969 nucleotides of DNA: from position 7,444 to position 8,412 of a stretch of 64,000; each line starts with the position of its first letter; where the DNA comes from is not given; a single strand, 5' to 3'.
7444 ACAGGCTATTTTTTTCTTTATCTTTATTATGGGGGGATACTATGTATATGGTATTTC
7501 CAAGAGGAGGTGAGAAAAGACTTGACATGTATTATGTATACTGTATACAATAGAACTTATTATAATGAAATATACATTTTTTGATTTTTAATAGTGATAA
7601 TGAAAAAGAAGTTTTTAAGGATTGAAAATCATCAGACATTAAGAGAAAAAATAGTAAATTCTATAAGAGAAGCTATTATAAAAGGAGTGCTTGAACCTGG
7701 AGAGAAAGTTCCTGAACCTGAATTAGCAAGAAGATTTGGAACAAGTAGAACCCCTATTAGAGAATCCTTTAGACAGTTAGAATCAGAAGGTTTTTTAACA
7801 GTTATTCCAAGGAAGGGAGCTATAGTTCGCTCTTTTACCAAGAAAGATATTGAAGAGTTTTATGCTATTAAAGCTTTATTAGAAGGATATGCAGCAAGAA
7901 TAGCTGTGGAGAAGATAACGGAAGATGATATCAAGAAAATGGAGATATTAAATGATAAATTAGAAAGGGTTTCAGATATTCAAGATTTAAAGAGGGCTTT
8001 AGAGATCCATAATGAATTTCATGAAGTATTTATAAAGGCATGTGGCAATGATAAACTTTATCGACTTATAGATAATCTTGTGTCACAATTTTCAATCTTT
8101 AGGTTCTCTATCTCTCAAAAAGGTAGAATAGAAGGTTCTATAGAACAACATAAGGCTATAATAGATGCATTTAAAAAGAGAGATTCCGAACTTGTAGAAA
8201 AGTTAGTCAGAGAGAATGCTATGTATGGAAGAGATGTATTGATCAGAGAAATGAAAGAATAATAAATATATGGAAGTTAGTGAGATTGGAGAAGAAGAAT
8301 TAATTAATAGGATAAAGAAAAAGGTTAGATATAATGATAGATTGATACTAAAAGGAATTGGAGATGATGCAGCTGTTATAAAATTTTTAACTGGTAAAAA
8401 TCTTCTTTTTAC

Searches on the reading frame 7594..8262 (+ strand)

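Call 11: search_protein_families(library=pfam, proteins=[window:7594-8262:+])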
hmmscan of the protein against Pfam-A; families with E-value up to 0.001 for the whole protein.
window:7594-8262:+ (222 aa): 3 families
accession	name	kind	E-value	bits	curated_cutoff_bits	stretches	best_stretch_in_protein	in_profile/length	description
PF07729.17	FCD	-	3.2e-25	89.4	24.3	1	88-207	1-121/125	FCD domain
PF00392.27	GntR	-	9.6e-18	64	27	1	17-78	2-64/64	Bacterial regulatory proteins, gntR family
PF23989.1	PilB3_C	-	0.00097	19.7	27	0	43-91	15-61/83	PilB3-like, C-terminal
